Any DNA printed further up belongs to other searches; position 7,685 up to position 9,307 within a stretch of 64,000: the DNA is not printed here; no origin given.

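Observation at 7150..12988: Candidate KstR-controlled, Mce4-independent steroid uptake module: lipoprotein plus Liv-type ABC importer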

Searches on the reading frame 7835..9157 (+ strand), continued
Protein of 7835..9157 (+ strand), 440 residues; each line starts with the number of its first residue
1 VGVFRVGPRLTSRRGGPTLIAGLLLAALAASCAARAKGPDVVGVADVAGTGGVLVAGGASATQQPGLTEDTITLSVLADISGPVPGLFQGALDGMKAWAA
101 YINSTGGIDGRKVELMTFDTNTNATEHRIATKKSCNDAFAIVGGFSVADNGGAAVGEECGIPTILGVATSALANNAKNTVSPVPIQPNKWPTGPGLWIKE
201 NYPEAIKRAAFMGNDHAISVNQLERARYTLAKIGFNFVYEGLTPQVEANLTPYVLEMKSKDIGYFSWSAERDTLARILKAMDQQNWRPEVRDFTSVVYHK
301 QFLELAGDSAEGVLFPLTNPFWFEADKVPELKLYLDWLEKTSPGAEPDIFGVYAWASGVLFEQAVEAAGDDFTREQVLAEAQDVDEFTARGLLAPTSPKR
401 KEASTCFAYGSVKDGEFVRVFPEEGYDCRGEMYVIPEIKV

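Call 28: search_protein_families(library=pfam, proteins=[L005:15975-17105:-, L005:17219-18661:-, L005:18763-20043:+, L005:8348-9100:+, L005:4799-6322:+, L005:6322-7311:+, L005:1449-3101:-, L005:3122-4051:+, L005:224-1384:+], max_evalue=0.001)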
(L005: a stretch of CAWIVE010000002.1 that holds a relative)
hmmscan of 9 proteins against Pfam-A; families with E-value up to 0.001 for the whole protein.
L005:15975-17105:- (376 aa): 1 family
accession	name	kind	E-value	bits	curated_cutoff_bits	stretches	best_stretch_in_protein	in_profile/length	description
PF00296.26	Bac_luciferase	-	7.5e-50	170.5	27.9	1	10-325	6-314/314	Luciferase-like monooxygenase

L005:17219-18661:- (480 aa): 2 families
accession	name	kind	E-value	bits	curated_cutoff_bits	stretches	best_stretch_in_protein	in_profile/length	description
PF03007.21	WS_DGAT_cat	-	2.2e-64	218.2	23.6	1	4-267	1-263/263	Wax ester synthase/diacylglycerol acyltransferase catalytic domain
PF06974.18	WS_DGAT_C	-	1.9e-28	99.8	20.7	1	307-456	1-144/145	WS/DGAT C-terminal domain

L005:18763-20043:+ (426 aa): 2 families
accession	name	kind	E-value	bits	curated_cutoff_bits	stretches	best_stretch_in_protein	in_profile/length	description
PF00108.29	Thiolase_N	-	4e-59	200.5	26.4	1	5-256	2-260/260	Thiolase, N-terminal domain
PF02803.24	Thiolase_C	-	1.3e-33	115.7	27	1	264-367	2-105/123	Thiolase, C-terminal domain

L005:8348-9100:+ (250 aa): 1 family
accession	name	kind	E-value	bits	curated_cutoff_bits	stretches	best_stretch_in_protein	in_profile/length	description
PF00211.25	Guanylate_cyc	-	1.4e-11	44.8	21.9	1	91-216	5-152/183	Adenylate and Guanylate cyclase catalytic domain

L005:4799-6322:+ (507 aa): 2 families
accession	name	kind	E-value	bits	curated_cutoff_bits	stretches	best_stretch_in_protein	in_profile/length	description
PF00501.34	AMP-binding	-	6.2e-60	203.4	29.9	1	12-367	2-383/384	AMP-binding enzyme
PF13193.12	AMP-binding_C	-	1.7e-13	51.7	24.5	1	417-494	1-76/76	AMP-binding enzyme C-terminal domain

L005:6322-7311:+ (329 aa): 1 family
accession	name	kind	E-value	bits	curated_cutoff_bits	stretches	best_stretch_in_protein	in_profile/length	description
PF00296.26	Bac_luciferase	-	3.4e-44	151.9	27.9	1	20-250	17-253/314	Luciferase-like monooxygenase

L005:1449-3101:- (550 aa): 2 families
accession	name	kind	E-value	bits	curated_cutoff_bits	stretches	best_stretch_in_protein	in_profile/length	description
PF00501.34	AMP-binding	-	7.1e-53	180.2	29.9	1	13-370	5-384/384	AMP-binding enzyme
PF13193.12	AMP-binding_C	-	5.8e-07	30.8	24.5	1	421-497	2-76/76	AMP-binding enzyme C-terminal domain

L005:3122-4051:+ (309 aa): 1 family
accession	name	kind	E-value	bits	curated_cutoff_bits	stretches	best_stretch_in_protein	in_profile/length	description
PF04199.19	Cyclase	-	8.6e-23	81.6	23.1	1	92-240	19-141/142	Putative cyclase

L005:224-1384:+ (386 aa): 3 families
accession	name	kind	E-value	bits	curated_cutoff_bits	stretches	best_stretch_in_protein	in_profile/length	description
PF13561.12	adh_short_C2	-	5e-60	203.4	27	1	144-374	6-235/236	Enoyl-(Acyl carrier protein) reductase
PF00106.31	adh_short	-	3.7e-48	164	26.6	1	135-319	1-186/195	short chain dehydrogenase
PF08659.16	KR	-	1.4e-10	41.8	22.6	1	138-296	4-162/180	KR domain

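Call 33: search_solved_structures(query=window:7835-9157:+, max_evalue=0.001)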
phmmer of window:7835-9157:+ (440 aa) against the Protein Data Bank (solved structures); distinct sequences matched with E-value up to 0.001: 7.
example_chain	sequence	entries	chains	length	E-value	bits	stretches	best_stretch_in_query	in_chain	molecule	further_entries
1z15_A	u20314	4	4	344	3.1e-07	32.7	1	72-360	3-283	Leu/Ile/Val-binding protein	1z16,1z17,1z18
2liv_A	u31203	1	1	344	5.8e-07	31.8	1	72-360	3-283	LEUCINE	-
3hut_A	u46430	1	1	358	2.7e-06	29.6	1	102-426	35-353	putative branched-chain amino acid ABC transporter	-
8z0g_A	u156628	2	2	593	0.0001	24.4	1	72-360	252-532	Leu/Ile/Val-binding protein,Leu/Ile/Val-binding protein,mNeonGreen | NeIle,Leu/Ile/Val-binding protein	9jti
3sg0_A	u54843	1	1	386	0.00016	23.8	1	206-368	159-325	Extracellular ligand-binding receptor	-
4dqd_A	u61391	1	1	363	0.00018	23.6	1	207-368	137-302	Extracellular ligand-binding receptor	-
4n03_A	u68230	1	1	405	0.00032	22.8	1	43-121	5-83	ABC-type branched-chain amino acid transport systems periplasmic component-like protein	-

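Call 36: find_related_loci(query=A1, collection=metagenome_contigs, flank=10000)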
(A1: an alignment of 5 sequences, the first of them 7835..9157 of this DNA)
Query A1 (440 aa) in metagenome_contigs; peptide patterns used: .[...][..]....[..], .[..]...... (x = any residue, [..] = any of these).
163 stretches matched a pattern; 6 encode a relative of the query (tblastn E <= 1e-3); 6 distinct loci.
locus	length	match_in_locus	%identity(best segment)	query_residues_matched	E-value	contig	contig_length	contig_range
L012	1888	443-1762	100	1-440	0e+0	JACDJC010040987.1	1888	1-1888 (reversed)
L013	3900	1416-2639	49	26-438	2e-135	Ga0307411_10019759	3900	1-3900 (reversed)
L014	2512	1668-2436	99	1-257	1e-139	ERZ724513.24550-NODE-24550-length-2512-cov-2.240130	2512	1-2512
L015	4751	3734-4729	53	66-398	2e-120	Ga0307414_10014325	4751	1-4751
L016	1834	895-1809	53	66-370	3e-116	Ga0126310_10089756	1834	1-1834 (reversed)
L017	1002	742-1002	39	4-98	5e-11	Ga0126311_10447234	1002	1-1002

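Call 66: search_protein_families(library=ncbifam, proteins=[window:7835-9157:+], max_evalue=0.00001)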
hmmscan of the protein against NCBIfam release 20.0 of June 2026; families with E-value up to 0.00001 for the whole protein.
window:7835-9157:+ (440 aa): 1 family
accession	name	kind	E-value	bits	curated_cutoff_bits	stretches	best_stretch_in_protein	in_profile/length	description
NF011933.0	PRK15404.1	subfamily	9.7e-07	28.2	477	1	67-370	22-320/370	high-affinity branched-chain amino acid ABC transporter substrate-binding protein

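Call 68: predict_structure(alignment_id=A5)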
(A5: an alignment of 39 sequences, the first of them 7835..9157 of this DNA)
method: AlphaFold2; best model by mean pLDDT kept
length: 440 residues; sequences in the alignment: 39
mean_pLDDT: 88.5   pTM: 0.84
mean pLDDT of the five models: 88.5, 88.2, 87.8, 87.3, 87.1
residues with pLDDT >= 90: 351; 70-90: 25; 50-70: 10; < 50: 54
segments of 3 or more residues with pLDDT < 50: 1-3, 7-57
pLDDT, mean of each block of 10 residues (from residue 1): 46 44 38 38 41 48 86 98 92 98 96 98 97 98 95 97 95 95 93 98 98 88 92 98 91 98 96 96 98 96 98 98 98 98 97 98 97 97 98 97 97 98 97 82
secondary structure, 60 per line:
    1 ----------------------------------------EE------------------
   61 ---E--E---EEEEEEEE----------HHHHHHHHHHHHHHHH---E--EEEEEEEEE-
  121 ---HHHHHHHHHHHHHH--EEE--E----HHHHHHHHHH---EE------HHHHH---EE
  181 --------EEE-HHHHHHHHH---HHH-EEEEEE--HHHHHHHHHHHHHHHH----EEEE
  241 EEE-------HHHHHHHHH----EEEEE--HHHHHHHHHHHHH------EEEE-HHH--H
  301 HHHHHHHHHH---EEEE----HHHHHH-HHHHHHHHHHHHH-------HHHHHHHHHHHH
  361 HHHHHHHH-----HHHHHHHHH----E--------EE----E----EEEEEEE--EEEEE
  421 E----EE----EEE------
elements in order: E71-78 H89-104 E111-119 H124-137 E140-142 H150-159 H171-175 E189-191 H193-201 E209-214 H217-232 E237-243 H251-259 E264-268 H271-283 E290-293 H300-310 E314-317 H322-327 H329-341 H349-368 H374-382 E407-413 E416-421 E432-434

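Call 72: fold_search(model_id=the predicted structure, library=pdb)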
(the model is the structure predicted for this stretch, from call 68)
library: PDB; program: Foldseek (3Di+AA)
matches with E <= 10: 1795; with E <= 0.001: 983
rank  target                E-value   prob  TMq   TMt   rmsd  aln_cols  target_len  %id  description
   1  3hut                  3.6e-20  1.00  0.63  0.77   4.3       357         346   17  Crystal structure of a putative branched-chain amino acid ABC transporter from Rhodospirillum rubrum (released 2009-06-30)
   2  4n03                  1.1e-19  1.00  0.70  0.78   3.3       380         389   18  Fatty acid ABC transporter substrate-binding protein from Thermomonospora curvata (released 2013-10-16)
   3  3td9                  6.6e-19  1.00  0.67  0.83   3.3       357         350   17  Crystal structure of a Leucine binding protein LivK (TM1135) from Thermotoga maritima MSB8 at 1.90 A resolution (released 2011-09-07)
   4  8wch_A                8.9e-19  1.00  0.71  0.78   5.0       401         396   16  Crystal structure of SAR11_0655 bound to a co-purified ligand, L-pyroglutamate (released 2024-07-17)
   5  4n0q_B                1.1e-18  1.00  0.68  0.85   3.3       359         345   19  Crystal Structure of an ABC transporter, substrate-binding protein from Brucella melitensis 16M in complex with L-Leuc (released 2013-11-06)
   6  4n0q_A                1.3e-18  1.00  0.65  0.82   3.7       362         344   19  Crystal Structure of an ABC transporter, substrate-binding protein from Brucella melitensis 16M in complex with L-Leuc (released 2013-11-06)
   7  4gnr                  7.0e-18  1.00  0.67  0.84   3.4       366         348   16  1.0 Angstrom resolution crystal structure of the branched-chain amino acid transporter substrate binding protein LivJ fr (released 2012-09-05)
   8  4dqd                  7.9e-18  1.00  0.66  0.79   3.9       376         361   18  The crystal structure of a transporter in complex with 3-phenylpyruvic acid (released 2012-02-29)
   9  1z15                  8.8e-18  1.00  0.52  0.63   6.2       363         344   18  Crystal structure analysis of periplasmic Leu/Ile/Val-binding protein in superopen form (released 2005-10-04)
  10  7ylt_D                1.0e-17  1.00  0.65  0.78   3.8       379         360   17  Structure of a bacteria protein (released 2023-06-14)
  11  3sg0                  1.2e-17  1.00  0.67  0.80   3.6       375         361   18  The crystal structure of an extracellular ligand-binding receptor from Rhodopseudomonas palustris HaA2 (released 2011-06-29)
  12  1usg                  1.8e-17  1.00  0.50  0.60   6.8       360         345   17  L-leucine-binding protein, apo form (released 2003-12-18)
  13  4zpj                  2.0e-17  1.00  0.67  0.79   3.8       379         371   17  ABC transporter substrate-binding protein from Sphaerobacter thermophilus (released 2015-05-20)
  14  3ipc                  2.1e-17  1.00  0.64  0.80   4.0       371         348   18  Structure of ATU2422-GABA F77A mutant receptor in complex with leucine (released 2010-07-14)
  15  7ylt_B                2.5e-17  1.00  0.64  0.76   4.2       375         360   17  Structure of a bacteria protein (released 2023-06-14)
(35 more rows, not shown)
